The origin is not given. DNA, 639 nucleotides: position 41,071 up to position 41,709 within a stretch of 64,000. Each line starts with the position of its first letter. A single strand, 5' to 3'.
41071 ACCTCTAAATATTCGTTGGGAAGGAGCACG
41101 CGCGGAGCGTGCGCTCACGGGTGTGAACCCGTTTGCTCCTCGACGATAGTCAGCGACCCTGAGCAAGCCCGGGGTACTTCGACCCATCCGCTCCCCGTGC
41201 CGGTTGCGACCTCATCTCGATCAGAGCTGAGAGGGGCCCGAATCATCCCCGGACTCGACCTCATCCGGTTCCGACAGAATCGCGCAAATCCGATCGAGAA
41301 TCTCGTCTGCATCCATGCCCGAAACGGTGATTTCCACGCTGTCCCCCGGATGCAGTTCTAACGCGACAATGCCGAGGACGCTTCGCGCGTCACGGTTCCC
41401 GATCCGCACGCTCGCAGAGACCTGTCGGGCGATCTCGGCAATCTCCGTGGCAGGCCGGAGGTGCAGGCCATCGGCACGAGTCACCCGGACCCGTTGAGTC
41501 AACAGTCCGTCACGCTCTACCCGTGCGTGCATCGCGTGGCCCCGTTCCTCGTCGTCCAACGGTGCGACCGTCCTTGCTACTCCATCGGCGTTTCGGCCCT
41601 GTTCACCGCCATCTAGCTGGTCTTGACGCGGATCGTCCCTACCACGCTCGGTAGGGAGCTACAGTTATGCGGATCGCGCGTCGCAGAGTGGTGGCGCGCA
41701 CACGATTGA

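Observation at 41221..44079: Orphan HPr gene divergent from glpF-glpK with a perfect inverted repeat in the shared promoter region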

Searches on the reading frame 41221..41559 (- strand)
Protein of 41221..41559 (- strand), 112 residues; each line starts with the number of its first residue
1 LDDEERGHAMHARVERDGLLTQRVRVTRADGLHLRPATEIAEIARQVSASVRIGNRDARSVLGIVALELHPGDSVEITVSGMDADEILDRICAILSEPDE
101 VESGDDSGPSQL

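Call 3: search_protein_families(library=pfam, proteins=[window:41221-41559:-], max_evalue=0.01)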
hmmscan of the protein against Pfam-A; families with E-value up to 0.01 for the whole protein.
window:41221-41559:- (112 aa): 1 family
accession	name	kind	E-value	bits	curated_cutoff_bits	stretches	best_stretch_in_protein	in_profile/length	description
PF00381.24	PTS-HPr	-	6.9e-19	68.1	23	1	21-96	2-80/81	PTS HPr component phosphorylation site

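Call 6: find_homologous_proteins(query=window:41221-41559:-, max_evalue=0.00001)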
Query window:41221-41559:- (112 aa): 1 proteins with E <= 0.00001 among 14 candidates.
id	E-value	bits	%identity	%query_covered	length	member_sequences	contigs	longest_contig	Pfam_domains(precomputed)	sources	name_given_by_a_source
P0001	4.2e-59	215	95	100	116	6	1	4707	PF00381.25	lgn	-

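Call 8: find_encoding_contigs(protein=P0001, flank=10000, max_places=6)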
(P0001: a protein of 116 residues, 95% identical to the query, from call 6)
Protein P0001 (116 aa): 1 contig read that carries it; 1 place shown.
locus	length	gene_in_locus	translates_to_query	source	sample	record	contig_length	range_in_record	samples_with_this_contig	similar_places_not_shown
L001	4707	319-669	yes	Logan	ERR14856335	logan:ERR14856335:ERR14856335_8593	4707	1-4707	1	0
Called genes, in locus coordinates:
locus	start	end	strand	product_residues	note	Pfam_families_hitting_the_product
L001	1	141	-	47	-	?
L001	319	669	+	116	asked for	PF00381:PTS-HPr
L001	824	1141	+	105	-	-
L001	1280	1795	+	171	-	-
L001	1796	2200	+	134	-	-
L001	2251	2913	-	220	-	-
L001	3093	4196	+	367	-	PF01699:Na_Ca_ex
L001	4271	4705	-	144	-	?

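Call 10: search_solved_structures(query=window:41221-41559:-, max_evalue=0.001, show_alignments=3)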
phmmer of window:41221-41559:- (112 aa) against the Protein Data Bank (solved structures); distinct sequences matched with E-value up to 0.001: 26.
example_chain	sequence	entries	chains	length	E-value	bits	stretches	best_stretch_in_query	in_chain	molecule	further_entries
3ihs_A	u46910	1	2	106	2.7e-07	34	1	16-94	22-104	Phosphocarrier protein HPr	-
1kkl_H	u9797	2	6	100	3e-06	30.6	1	18-91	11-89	PHOSPHOCARRIER PROTEIN HPR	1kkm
1jem_A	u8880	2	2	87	4.4e-06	30.1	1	24-91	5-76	HISTIDINE CONTAINING PROTEIN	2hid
2hpr_A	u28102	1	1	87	5.1e-06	29.9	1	24-90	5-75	HISTIDINE-CONTAINING PHOSPHOCARRIER PROTEIN HPR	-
2fep_S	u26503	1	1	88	9.7e-06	29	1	23-91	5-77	Phosphocarrier protein HPr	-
3oqm_S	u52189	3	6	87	1.2e-05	28.8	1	24-91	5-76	Phosphocarrier protein HPr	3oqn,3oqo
1y4y_A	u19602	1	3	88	1.8e-05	28.1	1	24-93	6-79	Phosphocarrier protein HPr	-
1y50_A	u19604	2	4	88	3.3e-05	27.3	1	24-93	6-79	Phosphocarrier protein HPr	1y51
1sph_A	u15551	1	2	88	3.4e-05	27.3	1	23-91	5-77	HISTIDINE-CONTAINING PHOSPHOCARRIER PROTEIN HPR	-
1pch_A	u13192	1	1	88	6.4e-05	26.4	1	26-92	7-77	PHOSPHOCARRIER PROTEIN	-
1qfr_A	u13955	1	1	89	8.5e-05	26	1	26-94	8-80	PHOSPHOCARRIER PROTEIN HPR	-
1ptf_A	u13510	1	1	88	8.8e-05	25.9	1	26-93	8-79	HISTIDINE-CONTAINING PHOSPHOCARRIER PROTEIN HPR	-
1mo1_A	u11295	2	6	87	9.1e-05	25.9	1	20-97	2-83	Hpr-like protein crh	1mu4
1fu0_A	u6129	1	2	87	9.3e-05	25.9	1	26-92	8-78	PHOSPHOCARRIER PROTEIN HPR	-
2ak7_A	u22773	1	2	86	9.3e-05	25.9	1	20-97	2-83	HPr-like protein crh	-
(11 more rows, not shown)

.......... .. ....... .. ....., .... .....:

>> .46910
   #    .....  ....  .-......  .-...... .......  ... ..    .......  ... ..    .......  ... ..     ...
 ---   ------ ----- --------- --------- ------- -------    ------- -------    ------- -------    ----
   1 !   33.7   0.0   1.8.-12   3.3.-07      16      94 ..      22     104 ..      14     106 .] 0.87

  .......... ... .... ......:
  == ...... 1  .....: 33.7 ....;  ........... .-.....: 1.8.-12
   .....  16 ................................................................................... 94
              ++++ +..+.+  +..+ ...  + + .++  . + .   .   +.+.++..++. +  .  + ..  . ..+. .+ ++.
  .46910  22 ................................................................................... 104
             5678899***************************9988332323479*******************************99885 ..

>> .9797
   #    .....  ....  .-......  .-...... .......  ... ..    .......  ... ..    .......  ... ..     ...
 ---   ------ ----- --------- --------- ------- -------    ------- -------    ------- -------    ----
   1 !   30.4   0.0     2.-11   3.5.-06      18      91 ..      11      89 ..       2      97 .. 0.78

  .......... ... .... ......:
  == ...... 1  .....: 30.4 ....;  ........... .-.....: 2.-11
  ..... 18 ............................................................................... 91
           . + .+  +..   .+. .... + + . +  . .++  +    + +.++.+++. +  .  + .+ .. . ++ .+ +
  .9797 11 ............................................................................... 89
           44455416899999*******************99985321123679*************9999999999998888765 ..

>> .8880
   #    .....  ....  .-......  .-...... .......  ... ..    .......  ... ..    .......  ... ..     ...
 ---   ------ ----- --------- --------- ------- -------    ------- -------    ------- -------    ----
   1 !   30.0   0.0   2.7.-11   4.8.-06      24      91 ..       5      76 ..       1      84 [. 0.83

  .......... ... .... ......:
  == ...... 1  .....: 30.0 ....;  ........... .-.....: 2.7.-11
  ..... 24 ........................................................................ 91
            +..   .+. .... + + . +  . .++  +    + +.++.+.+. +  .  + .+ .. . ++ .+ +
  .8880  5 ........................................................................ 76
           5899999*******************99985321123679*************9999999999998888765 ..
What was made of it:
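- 41221..41532 (-): HPr-domain ORF (103 aa from ATG 41532; a TTG at 41559 would give 112 aa). I read it as the surviving 3' part of an ancestral dhaM (EIIA-Man + HPr). His15, Arg17 and Ser46 equivalents are present (call 10).
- On HPr family (PF00381 / TIGR01003): GLHLRPA and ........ align to His15 and Ser46 of the solved HPr chains 3ihs, 1kkl and 1jem (call 10).
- Checked: Alignments to solved HPr structures place the His of GLHLRPA on His15 and the Ser of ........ on Ser46, with a 4-residue deletion just before the Ser (call 10).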

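Call 17: search_protein_representatives(protein=window:41221-41559:-)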
Query: 112 residues. Proteins with E-value up to 0.001 (for the whole library): 492; up to 1e-10: 1; up to 1e-30: 1. The best 150 are listed.
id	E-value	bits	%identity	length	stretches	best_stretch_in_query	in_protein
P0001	1.3e-59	214.9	95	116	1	1-112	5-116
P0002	1.7e-09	54.0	33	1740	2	6-96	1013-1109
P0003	2.3e-09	53.6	41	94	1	22-105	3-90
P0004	2.9e-09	53.2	46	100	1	16-83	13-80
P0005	1.2e-08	51.2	45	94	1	26-101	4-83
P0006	1.4e-08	51.0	35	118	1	18-94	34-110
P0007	2.4e-08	50.3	41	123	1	24-102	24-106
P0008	4.6e-08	49.4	40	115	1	16-96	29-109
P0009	6.0e-08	49.0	37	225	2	20-95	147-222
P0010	6.1e-08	49.0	42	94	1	22-100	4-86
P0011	6.5e-08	48.9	43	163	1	20-103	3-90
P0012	8.0e-08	48.6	40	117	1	8-93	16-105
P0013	8.4e-08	48.5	36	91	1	19-104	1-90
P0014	9.7e-08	48.3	39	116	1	4-98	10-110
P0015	1.1e-07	48.1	40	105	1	20-106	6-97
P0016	1.5e-07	47.7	41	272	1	24-96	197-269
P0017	1.8e-07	47.5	40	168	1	21-104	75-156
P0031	6.0e-07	45.8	38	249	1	25-96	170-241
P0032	8.0e-07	45.4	38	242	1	17-96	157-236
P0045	2.0e-06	44.1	38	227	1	17-92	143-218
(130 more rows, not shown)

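Call 19: search_protein_families(library=pfam, proteins=[P0003, P0004, P0006, P0009, P0016, P0031, P0032, P0045, P0011, P0017], max_evalue=0.001)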
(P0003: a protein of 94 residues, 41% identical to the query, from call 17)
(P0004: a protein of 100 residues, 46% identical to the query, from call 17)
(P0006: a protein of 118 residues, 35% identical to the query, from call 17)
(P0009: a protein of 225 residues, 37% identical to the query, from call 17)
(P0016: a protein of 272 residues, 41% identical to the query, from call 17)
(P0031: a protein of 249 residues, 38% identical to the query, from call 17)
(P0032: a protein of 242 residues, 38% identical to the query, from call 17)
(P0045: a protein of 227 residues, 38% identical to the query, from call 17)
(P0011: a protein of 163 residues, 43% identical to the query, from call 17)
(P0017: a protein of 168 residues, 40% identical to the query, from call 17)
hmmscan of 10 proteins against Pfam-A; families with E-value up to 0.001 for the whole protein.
P0003 (94 aa): 1 family
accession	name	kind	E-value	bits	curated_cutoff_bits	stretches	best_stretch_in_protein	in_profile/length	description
PF00381.24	PTS-HPr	-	1.5e-21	76.6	23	1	2-81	2-79/81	PTS HPr component phosphorylation site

P0004 (100 aa): 1 family
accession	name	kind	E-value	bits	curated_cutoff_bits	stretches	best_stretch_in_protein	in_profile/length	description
PF00381.24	PTS-HPr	-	2.2e-19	69.7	23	1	19-78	3-65/81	PTS HPr component phosphorylation site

P0006 (118 aa): 1 family
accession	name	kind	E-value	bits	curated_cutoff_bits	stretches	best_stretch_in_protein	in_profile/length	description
PF00381.24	PTS-HPr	-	1.1e-20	73.9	23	1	37-111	2-79/81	PTS HPr component phosphorylation site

P0009 (225 aa): 1 family
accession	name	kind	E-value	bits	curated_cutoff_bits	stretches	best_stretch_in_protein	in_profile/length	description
PF00381.24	PTS-HPr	-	5.9e-17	61.9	23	1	148-222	2-79/81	PTS HPr component phosphorylation site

P0016 (272 aa): 2 families
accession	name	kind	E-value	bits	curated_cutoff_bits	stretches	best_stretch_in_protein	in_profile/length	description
PF00381.24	PTS-HPr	-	8.4e-26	90.3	23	1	195-269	3-80/81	PTS HPr component phosphorylation site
PF03610.21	EIIA-man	-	9.1e-25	87.5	21.4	1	59-171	1-114/116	PTS system fructose IIA component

P0031 (249 aa): 2 families
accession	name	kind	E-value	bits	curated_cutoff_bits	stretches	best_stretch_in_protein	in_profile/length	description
PF00381.24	PTS-HPr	-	3e-23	82.1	23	1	168-241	4-80/81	PTS HPr component phosphorylation site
PF03610.21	EIIA-man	-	5.3e-21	75.3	21.4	1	8-118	2-112/116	PTS system fructose IIA component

P0032 (242 aa): 2 families
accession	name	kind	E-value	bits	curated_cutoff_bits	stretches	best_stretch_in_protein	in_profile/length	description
PF03610.21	EIIA-man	-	2.3e-21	76.5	21.4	1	8-116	2-113/116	PTS system fructose IIA component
PF00381.24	PTS-HPr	-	4.9e-21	75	23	1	161-236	2-80/81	PTS HPr component phosphorylation site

P0045 (227 aa): 2 families
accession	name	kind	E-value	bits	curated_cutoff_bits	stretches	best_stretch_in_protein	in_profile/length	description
PF00381.24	PTS-HPr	-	1.5e-23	83.1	23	1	149-220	4-78/81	PTS HPr component phosphorylation site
PF03610.21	EIIA-man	-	2.7e-16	60.2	21.4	1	7-112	2-107/116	PTS system fructose IIA component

P0011 (163 aa): 1 family
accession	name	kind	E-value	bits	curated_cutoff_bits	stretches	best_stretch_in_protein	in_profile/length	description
PF00381.24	PTS-HPr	-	3.1e-25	88.5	23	1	4-82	2-79/81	PTS HPr component phosphorylation site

P0017 (168 aa): 2 families
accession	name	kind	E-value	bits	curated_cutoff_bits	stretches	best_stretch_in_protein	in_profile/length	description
PF00381.24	PTS-HPr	-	1.1e-23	83.5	23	1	75-149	2-80/81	PTS HPr component phosphorylation site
PF03610.21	EIIA-man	-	0.00033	21.2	21.4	1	1-45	71-115/116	PTS system fructose IIA component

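Call 43: find_encoding_contigs(protein=window:41221-41532:-, flank=10000, max_places=4)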
Protein window:41221-41532:- (103 aa): no gene with exactly this product is on record in the collection.

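Call 44: list_cluster_members(proteins=[P0001, window:41221-41559:-, window:41221-41532:-])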
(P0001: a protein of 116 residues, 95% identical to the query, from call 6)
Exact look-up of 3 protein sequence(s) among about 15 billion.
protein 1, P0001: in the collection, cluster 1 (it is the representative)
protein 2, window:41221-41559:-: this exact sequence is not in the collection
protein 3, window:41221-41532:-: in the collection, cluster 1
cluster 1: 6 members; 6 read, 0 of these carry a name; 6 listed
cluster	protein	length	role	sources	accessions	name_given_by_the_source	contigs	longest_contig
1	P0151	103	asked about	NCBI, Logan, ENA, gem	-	-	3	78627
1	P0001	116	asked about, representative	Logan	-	-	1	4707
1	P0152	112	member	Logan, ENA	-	-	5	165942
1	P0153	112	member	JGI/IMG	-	-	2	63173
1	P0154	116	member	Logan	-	-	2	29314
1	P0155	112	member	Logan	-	-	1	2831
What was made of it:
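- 41221..41532 (-): The 103-aa form is the one held in public collections, including NCBI (call 44).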

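Call 46: find_encoding_contigs(protein=P0152, flank=10000, max_places=5)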
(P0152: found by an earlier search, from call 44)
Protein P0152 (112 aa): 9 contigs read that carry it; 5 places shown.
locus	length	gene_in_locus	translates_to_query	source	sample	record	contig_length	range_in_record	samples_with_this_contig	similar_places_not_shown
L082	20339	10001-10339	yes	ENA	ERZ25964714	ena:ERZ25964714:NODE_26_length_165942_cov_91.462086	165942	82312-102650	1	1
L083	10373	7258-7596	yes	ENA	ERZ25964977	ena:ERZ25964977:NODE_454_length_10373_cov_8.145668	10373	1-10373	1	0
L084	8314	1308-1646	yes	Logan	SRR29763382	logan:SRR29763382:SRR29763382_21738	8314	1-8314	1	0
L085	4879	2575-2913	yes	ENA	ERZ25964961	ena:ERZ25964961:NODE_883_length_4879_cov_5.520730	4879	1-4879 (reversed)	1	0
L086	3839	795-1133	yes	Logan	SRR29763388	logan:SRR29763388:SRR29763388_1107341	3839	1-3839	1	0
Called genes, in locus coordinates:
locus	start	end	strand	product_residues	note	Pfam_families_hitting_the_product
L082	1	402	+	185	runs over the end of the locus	PF11716:MDMPI_N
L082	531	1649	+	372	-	PF06224:AlkZ-like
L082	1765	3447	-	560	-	PF00033:Cytochrome_B, PF13631:Cytochrom_B_N_2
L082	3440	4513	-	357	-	PF19297:QcrA_N, PF00355:Rieske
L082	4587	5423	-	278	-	PF14495:Cytochrom_C550 (faint), PF00034:Cytochrom_C, PF13442:Cytochrome_CBB3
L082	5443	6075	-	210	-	PF00510:COX3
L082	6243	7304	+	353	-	PF02885:Glycos_trans_3N, PF00591:Glycos_transf_3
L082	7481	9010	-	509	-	PF00370:FGGY_N, PF01869:BcrAD_BadFG (faint), PF02782:FGGY_C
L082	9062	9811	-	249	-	PF00230:MIP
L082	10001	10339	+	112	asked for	PF00381:PTS-HPr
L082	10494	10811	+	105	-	-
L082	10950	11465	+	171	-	-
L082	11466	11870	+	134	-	-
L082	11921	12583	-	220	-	-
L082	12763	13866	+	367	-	PF01699:Na_Ca_ex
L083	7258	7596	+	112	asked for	PF00381:PTS-HPr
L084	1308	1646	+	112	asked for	PF00381:PTS-HPr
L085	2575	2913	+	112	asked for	PF00381:PTS-HPr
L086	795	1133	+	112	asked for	PF00381:PTS-HPr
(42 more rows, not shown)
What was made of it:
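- The divergent arrangement is kept in all strains of the clade (call 46).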

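Call 55: find_encoding_contigs(protein=P0006, flank=5000, max_places=3)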
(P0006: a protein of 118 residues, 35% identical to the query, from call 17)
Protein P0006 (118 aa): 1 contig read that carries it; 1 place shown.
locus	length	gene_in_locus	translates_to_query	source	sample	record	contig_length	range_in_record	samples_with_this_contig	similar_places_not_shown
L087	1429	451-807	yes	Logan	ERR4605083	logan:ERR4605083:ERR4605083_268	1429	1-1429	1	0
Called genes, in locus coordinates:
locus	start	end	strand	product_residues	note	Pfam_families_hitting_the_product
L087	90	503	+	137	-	PF03610:EIIA-man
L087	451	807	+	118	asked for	PF00381:PTS-HPr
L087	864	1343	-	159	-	PF00293:NUDIX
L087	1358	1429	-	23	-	?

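Call 56: find_encoding_contigs(protein=P0008, flank=5000, max_places=3)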
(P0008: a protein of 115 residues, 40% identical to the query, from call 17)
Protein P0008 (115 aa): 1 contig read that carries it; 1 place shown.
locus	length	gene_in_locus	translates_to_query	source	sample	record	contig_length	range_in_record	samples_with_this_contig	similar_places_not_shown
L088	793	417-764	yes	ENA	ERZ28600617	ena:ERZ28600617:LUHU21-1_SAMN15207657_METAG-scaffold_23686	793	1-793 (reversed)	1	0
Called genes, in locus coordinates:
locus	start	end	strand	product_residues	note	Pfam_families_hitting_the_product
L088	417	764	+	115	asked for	PF00381:PTS-HPr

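Call 70: search_protein_families(library=ncbifam, proteins=[window:41221-41532:-], max_evalue=0.001)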
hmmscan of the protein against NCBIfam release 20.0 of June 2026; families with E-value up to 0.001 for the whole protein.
window:41221-41532:- (103 aa): 7 families
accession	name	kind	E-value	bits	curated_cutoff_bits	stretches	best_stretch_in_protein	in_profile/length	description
NF041319.1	PTS-HPr_Halo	equivalog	3.1e-15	56.4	140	1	14-89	4-86/87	phosphocarrier protein HPr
TIGR01003.1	PTS_HPr_family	subfamily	1.9e-13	50.2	47.9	1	12-86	3-81/82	HPr family phosphocarrier protein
NF010354.0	PRK13782.1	equivalog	1.5e-08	34.6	123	1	12-87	3-82/85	HPr family phosphocarrier protein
NF008319.0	PRK11109.1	equivalog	2.1e-07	30.6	302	1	8-85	283-367/376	fused PTS fructose transporter subunit IIA/HPr protein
NF010352.0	PRK13780.1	equivalog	2.3e-07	30.6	110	1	14-87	5-82/88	phosphocarrier protein HPr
NF008146.0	PRK10897.1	equivalog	1.7e-06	28.3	119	1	12-86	4-83/90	PTS phosphocarrier protein NPr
NF008104.0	PRK10850.1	equivalog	7e-05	22.8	153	1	11-88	2-83/85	phosphocarrier protein Hpr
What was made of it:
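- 41221..41532 (-): Pfam PTS-HPr E=6.9e-19 (call 3); TIGR01003 above its cut-off (call 70).
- On HPr family (PF00381 / TIGR01003): TIGR01003 50.2 bits against 47.9 (call 70).
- On DhaM (PTS-dependent dihydroxyacetone kinase phosphotransfer subunit): Only PTS-HPr is detected in the window protein (calls 3, 70).
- It passes the generic HPr model TIGR01003 (call 70).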

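Call 72: predict_structure(alignment_id=A1)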
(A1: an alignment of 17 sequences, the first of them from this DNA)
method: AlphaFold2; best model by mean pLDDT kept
length: 112 residues; sequences in the alignment: 17
mean_pLDDT: 77.0   pTM: 0.61
mean pLDDT of the five models: 77.0, 73.8, 73.7, 73.3, 68.8
residues with pLDDT >= 90: 22; 70-90: 58; 50-70: 18; < 50: 14
segments of 3 or more residues with pLDDT < 50: 6-11, 100-105
pLDDT, mean of each block of 10 residues (from residue 1): 48 63 83 87 89 92 88 89 87 74 50 60
secondary structure, 60 per line:
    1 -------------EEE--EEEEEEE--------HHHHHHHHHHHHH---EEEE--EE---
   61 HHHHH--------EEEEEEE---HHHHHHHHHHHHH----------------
elements in order: E14-16 E19-25 H34-46 E50-53 H61-65 E74-80 H84-96
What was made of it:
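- On HPr family (PF00381 / TIGR01003): The AlphaFold2 model has core pLDDT 83-92 (call 72).
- The predicted fold is confident (call 72).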
